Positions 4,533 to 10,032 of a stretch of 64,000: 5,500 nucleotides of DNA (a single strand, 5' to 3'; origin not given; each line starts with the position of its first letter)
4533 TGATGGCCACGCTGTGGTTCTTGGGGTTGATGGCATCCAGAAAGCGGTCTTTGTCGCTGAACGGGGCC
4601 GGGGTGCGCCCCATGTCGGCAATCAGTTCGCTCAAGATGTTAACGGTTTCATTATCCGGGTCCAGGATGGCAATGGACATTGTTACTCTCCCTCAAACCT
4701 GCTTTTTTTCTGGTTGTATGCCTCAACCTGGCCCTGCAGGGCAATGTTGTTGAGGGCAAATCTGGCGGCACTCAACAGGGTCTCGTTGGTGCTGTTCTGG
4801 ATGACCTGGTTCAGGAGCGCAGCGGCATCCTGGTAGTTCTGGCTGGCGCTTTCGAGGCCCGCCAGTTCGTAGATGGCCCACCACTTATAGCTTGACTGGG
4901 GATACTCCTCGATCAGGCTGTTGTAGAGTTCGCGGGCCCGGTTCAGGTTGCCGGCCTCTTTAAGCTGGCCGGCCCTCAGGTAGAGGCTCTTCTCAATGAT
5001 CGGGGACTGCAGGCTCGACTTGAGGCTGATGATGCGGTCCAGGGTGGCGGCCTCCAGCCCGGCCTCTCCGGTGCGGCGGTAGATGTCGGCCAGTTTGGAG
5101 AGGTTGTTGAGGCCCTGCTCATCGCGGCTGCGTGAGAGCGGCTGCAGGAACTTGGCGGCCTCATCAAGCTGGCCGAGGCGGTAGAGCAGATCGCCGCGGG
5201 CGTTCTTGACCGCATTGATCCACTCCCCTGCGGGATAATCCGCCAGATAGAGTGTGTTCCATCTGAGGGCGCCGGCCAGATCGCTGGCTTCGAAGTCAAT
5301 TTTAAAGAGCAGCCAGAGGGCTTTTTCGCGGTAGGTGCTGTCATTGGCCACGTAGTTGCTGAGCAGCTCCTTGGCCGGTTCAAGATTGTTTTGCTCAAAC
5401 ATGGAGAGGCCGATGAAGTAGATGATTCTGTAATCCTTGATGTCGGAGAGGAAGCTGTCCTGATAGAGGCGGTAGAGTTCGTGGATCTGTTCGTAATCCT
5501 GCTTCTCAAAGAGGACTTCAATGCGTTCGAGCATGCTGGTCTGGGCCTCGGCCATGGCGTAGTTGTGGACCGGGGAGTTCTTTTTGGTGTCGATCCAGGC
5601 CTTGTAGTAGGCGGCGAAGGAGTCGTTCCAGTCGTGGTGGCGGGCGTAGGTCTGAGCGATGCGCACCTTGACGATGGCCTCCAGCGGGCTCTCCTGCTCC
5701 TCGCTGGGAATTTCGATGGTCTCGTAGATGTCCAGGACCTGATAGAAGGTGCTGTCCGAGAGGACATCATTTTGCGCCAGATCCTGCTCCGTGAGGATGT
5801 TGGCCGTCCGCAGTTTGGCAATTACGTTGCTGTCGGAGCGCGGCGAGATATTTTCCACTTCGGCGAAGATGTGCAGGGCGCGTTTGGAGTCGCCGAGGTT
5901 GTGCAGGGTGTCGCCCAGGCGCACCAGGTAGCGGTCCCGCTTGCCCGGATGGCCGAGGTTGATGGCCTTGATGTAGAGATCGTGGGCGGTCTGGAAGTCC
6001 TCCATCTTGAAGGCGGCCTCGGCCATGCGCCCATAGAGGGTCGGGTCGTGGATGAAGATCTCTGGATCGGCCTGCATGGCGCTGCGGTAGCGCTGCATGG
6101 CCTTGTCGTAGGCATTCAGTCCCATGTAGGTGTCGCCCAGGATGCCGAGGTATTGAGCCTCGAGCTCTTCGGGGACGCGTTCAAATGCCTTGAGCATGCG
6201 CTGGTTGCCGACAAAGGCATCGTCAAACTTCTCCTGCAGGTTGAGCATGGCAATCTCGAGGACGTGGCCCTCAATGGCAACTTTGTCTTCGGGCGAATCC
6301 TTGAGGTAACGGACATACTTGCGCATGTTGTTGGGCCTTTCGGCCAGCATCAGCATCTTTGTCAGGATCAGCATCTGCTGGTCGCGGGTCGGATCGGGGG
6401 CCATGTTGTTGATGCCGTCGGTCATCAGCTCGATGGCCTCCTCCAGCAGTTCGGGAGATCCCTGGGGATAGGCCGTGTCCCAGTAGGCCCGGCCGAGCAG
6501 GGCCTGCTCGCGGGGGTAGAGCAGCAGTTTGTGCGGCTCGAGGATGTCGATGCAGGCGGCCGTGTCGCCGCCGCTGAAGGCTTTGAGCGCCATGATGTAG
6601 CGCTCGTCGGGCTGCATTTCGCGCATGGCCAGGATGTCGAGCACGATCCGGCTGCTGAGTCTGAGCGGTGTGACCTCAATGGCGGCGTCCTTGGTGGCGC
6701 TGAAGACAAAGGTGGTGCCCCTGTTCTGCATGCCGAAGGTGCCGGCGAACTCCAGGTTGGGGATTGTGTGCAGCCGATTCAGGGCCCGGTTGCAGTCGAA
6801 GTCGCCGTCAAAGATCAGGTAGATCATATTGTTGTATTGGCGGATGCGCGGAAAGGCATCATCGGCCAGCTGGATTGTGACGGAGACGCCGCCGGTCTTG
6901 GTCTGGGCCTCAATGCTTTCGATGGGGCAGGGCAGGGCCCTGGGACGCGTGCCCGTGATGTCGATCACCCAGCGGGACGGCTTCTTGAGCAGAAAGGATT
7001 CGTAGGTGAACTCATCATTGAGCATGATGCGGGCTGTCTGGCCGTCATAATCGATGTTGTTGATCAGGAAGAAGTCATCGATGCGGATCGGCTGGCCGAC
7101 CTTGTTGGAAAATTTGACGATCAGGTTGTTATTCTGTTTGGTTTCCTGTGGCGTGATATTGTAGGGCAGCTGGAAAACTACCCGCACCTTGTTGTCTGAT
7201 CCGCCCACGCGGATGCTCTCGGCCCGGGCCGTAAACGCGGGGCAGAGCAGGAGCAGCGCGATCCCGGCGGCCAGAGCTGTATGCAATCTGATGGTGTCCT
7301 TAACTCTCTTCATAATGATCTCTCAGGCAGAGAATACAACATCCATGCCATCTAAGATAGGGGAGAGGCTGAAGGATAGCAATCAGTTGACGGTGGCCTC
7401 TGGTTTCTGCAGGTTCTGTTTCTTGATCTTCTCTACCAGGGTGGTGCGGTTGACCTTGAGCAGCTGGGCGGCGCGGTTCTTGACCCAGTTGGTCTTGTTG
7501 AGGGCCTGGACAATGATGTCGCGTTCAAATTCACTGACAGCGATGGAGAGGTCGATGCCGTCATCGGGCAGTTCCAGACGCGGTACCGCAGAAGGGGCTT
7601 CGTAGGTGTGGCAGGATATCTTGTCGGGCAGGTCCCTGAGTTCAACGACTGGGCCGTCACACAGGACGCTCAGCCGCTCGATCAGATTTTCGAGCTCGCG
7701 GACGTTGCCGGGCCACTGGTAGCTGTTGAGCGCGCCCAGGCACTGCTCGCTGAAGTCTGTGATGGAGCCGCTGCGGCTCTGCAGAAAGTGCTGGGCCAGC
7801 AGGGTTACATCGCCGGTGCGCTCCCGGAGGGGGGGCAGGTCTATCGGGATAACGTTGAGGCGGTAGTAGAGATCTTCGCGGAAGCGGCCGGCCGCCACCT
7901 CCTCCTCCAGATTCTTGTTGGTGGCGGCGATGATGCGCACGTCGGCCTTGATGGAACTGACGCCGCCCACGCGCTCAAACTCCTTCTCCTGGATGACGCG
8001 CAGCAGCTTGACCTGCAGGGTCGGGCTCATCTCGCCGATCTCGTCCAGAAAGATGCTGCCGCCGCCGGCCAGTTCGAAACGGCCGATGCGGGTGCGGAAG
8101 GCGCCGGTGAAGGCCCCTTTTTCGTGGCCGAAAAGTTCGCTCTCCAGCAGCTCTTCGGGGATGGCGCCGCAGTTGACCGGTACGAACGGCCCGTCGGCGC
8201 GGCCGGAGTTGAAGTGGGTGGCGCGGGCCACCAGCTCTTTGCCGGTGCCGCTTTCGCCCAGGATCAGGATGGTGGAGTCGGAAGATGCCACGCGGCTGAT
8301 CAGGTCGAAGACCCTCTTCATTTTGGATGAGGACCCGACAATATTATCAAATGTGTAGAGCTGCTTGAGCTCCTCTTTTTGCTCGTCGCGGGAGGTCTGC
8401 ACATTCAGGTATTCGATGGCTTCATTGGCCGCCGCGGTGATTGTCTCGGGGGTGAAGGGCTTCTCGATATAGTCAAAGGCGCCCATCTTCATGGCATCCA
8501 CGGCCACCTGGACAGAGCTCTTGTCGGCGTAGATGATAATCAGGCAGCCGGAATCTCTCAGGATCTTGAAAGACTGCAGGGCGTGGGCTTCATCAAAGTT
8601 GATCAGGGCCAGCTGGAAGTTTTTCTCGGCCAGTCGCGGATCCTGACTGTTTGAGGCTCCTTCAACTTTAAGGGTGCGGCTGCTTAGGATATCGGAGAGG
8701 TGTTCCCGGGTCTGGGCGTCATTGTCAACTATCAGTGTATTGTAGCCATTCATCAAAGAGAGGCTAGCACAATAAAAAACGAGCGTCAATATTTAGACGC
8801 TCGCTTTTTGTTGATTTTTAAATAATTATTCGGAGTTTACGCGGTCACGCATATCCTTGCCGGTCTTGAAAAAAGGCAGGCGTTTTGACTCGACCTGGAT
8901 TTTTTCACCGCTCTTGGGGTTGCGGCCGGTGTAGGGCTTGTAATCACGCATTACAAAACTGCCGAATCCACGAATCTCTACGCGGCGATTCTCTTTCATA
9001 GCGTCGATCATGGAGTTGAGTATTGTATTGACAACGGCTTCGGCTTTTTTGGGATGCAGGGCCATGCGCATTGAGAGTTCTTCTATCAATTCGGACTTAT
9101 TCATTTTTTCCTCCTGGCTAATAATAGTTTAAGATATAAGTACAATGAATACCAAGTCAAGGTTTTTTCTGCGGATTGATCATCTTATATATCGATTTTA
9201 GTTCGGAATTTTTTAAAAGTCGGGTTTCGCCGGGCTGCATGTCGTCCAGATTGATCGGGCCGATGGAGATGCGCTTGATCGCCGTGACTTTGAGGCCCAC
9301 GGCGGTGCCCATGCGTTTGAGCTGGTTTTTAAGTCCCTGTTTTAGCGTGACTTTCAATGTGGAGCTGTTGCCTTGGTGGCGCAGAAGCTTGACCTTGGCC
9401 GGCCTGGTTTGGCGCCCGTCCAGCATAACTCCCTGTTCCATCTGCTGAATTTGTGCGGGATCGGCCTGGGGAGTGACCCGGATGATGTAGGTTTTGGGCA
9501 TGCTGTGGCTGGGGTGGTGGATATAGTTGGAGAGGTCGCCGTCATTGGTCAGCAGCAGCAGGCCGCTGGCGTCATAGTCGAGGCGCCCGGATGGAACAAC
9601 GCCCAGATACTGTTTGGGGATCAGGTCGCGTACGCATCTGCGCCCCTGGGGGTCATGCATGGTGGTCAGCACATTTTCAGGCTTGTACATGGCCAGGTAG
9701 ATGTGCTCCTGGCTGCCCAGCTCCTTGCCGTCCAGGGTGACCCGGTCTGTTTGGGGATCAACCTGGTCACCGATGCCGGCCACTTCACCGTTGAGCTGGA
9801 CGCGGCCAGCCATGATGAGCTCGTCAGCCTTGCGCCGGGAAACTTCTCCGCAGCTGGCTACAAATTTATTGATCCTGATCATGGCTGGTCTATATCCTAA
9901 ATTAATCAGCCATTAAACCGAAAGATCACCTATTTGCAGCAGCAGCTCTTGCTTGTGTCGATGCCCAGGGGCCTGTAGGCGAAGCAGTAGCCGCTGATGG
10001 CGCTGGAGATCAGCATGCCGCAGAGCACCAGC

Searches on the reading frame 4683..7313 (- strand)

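Call 31: search_protein_families(library=pfam, proteins=[window:4683-7313:-], max_evalue=0.00001)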
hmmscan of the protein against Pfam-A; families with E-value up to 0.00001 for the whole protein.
window:4683-7313:- (876 aa): 9 families
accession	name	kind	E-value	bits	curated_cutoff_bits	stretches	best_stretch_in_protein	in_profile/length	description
PF07719.23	TPR_2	-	2e-14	52.9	27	0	387-418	2-33/34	Tetratricopeptide repeat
PF14559.12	TPR_19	-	5.4e-13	49.5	25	0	786-843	3-57/68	Tetratricopeptide repeat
PF13174.12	TPR_6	-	2.1e-12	47.3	26.3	0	777-807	3-33/33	Tetratricopeptide repeat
PF13424.12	TPR_12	-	7e-12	45.8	30.1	0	425-489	4-74/77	Tetratricopeptide repeat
PF13181.12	TPR_8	-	3.1e-09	36.7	25.7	0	386-418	1-33/34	Tetratricopeptide repeat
PF09976.15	TPR_21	-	7.4e-09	36.1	25.5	0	778-860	43-125/193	Tetratricopeptide repeat-like domain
PF13428.12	TPR_14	-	2.1e-07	31.4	23.5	0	777-808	4-35/44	Tetratricopeptide repeat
PF11741.13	AMIN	-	5.4e-06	26.9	20.5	0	93-151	10-80/101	AMIN domain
PF13432.12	TPR_16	-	7.2e-06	26.8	32.7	0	786-841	9-61/65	Tetratricopeptide repeat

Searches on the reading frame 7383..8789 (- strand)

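Call 31: search_protein_families(library=pfam, proteins=[window:7383-8789:-], max_evalue=0.00001)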
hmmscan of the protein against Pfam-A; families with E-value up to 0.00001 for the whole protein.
window:7383-8789:- (468 aa): 6 families
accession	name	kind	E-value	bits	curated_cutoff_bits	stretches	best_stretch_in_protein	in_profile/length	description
PF00158.32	Sigma54_activat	-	2.2e-73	245.9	20.2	1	150-316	1-167/168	Sigma-54 interaction domain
PF25601.1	AAA_lid_14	-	1.7e-22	79.5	27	1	322-395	1-78/87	AAA+ ATPase lid domain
PF14532.12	Sigma54_activ_2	-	1.9e-21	77.2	25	1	151-321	1-138/138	Sigma-54 interaction domain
PF02954.25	HTH_8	-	8.7e-13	48.2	22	1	418-457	2-41/42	Bacterial regulatory protein, Fis family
PF00072.30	Response_reg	-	1.3e-09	38.6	30.2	1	19-121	2-110/111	Response regulator receiver domain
PF07728.20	AAA_5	-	2.2e-07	31.4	22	1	174-294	2-125/139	AAA domain (dynein-related subfamily)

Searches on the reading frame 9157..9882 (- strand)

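Call 76: search_protein_families(library=pfam, proteins=[window:9157-9882:-], max_evalue=0.00001)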
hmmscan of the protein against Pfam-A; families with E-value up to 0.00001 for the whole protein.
window:9157-9882:- (241 aa): 2 families
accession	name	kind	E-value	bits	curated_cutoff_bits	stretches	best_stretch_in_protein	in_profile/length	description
PF00849.27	PseudoU_synth_2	-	6e-17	62.7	26.8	1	62-191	2-149/152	RNA pseudouridylate synthase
PF01479.30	S4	-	5.9e-08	32.8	22.8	1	3-43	2-44/48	S4 domain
